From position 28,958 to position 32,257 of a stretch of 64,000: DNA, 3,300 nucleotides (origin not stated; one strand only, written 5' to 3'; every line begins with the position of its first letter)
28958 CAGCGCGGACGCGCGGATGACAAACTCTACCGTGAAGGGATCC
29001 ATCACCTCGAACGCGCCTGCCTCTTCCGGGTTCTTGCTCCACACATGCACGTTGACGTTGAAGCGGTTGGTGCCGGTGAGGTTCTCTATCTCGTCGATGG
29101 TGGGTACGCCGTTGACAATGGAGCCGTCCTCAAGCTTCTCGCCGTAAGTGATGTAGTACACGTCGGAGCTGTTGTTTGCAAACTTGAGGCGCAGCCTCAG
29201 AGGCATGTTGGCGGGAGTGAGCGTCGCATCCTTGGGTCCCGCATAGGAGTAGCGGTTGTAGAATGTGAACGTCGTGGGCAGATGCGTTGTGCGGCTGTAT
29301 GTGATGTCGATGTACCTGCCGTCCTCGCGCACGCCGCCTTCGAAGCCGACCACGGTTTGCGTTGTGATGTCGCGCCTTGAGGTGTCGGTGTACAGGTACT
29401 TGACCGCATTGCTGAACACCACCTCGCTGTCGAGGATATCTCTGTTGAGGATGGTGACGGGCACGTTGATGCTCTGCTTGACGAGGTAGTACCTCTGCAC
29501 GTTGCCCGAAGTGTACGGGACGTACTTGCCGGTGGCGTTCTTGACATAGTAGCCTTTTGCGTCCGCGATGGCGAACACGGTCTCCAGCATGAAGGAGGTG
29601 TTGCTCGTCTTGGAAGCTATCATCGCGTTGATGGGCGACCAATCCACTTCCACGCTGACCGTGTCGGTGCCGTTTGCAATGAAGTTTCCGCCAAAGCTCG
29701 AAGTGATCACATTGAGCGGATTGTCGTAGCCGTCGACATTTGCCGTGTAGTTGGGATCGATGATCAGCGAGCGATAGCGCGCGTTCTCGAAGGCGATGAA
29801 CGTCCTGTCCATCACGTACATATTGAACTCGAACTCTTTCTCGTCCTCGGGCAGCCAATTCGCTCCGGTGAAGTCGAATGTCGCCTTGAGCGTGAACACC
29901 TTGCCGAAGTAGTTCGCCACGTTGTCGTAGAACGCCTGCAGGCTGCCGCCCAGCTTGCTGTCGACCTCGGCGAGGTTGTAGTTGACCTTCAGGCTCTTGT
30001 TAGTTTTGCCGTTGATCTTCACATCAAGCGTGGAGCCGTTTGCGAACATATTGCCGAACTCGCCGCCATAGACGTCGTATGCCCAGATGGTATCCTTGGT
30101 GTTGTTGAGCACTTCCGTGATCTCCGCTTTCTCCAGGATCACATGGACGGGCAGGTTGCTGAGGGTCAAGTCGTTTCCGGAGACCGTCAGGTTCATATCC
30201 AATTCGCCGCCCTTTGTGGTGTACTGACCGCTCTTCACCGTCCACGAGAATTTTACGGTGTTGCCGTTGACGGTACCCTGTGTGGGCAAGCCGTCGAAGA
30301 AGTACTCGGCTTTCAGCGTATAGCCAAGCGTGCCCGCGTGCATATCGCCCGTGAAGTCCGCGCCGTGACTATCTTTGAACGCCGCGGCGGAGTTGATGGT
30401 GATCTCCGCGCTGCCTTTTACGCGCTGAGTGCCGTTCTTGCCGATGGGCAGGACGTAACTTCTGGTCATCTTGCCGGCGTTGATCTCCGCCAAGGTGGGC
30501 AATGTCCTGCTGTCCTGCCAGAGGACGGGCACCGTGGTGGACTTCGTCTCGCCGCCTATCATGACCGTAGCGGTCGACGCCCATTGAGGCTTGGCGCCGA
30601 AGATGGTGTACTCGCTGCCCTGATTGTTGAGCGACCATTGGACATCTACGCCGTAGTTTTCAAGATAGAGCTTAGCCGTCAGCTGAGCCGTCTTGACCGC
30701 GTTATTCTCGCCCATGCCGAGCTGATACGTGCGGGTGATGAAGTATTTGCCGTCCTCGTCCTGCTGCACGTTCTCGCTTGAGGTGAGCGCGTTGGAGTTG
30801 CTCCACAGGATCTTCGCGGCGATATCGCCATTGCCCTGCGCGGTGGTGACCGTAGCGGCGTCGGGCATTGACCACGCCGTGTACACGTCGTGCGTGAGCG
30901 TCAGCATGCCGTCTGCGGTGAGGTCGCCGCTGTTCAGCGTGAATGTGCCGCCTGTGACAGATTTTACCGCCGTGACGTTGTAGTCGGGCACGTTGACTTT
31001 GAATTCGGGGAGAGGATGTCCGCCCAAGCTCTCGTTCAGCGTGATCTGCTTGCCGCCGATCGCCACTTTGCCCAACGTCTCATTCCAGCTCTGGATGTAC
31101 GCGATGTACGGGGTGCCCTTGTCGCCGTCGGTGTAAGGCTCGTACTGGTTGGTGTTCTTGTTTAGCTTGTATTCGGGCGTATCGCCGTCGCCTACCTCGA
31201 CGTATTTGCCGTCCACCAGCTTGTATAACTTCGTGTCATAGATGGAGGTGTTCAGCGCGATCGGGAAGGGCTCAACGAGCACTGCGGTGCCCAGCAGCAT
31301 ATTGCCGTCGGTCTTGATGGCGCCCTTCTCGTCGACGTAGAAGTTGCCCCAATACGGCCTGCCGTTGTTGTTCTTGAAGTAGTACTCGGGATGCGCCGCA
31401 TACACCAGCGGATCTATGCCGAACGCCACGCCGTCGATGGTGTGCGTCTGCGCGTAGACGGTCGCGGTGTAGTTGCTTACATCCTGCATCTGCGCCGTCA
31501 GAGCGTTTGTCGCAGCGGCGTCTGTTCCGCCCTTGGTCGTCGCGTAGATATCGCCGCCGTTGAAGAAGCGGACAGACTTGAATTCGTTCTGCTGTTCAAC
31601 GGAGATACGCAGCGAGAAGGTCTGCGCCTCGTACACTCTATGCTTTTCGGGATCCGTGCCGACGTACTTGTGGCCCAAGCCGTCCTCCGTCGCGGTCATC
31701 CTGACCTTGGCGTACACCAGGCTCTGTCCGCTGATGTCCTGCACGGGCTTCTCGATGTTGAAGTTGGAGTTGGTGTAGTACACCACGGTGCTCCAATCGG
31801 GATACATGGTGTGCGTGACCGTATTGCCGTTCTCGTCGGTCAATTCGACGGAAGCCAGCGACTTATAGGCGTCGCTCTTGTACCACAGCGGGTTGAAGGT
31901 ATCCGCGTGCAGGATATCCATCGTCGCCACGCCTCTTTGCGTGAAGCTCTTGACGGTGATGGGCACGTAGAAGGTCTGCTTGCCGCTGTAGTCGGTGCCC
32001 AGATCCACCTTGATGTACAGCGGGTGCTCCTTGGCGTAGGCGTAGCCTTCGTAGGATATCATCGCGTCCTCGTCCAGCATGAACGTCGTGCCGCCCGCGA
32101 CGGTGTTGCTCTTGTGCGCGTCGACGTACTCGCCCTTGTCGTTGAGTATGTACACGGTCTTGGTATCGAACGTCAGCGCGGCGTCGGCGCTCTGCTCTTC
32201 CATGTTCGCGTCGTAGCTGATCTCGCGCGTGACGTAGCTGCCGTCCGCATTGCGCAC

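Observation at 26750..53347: A 26.6-kb single gene encoding an 8,865-aa lipoprotein with no domain I can name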

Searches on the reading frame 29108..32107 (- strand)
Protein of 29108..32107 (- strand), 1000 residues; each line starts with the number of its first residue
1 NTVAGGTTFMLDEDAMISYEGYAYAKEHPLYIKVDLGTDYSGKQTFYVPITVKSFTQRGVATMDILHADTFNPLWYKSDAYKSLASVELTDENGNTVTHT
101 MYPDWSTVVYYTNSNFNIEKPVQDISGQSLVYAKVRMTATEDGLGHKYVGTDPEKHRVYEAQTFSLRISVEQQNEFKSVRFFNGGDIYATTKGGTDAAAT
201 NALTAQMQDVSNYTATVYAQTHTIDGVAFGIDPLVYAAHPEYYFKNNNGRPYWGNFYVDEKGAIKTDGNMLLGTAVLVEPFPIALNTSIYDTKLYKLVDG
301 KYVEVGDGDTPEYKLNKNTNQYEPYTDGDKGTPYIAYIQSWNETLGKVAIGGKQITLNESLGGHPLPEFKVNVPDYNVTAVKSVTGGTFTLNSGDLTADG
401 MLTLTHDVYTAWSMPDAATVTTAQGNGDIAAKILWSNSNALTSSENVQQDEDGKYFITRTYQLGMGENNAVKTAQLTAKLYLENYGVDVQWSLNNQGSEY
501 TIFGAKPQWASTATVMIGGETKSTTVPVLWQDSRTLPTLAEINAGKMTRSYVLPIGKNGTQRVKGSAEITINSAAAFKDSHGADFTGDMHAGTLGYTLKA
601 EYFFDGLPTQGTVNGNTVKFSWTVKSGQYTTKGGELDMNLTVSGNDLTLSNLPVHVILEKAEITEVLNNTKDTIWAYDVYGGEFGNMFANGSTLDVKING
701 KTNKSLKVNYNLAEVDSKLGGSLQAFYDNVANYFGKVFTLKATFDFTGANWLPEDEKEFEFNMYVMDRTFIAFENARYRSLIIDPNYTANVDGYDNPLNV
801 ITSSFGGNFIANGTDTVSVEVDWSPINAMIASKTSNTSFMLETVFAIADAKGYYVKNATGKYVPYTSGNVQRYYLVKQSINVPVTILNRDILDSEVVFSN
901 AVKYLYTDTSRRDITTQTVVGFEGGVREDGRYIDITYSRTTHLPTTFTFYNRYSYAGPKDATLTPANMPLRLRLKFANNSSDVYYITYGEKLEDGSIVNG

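Call 7: search_protein_families(library=pfam, proteins=[window:29108-32107:-], max_evalue=1)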
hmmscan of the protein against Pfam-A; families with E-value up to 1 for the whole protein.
window:29108-32107:- (1000 aa): 2 families
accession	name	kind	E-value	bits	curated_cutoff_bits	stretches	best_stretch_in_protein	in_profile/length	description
PF23927.1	DUF7265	-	0.035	14.7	24.6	1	162-224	15-78/109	Domain of unknown function (DUF7265)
PF17882.6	SBD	-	0.55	11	20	0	412-456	16-57/76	OAA-family lectin sugar binding domain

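Call 8: search_protein_families(library=ncbifam, proteins=[window:29108-32107:-], max_evalue=1)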
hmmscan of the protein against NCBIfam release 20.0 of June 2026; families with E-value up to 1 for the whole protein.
window:29108-32107:- (1000 aa): 0 families

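Call 56: search_protein_families(library=phrogs, proteins=[window:29108-32107:-], max_evalue=0.01)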
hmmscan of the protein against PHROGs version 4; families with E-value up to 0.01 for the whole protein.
window:29108-32107:- (1000 aa): 0 families

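Call 97: search_protein_families(library=padloc, proteins=[window:29108-32107:-], max_evalue=0.01)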
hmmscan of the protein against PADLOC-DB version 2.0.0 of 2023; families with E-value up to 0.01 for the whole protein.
window:29108-32107:- (1000 aa): 0 families
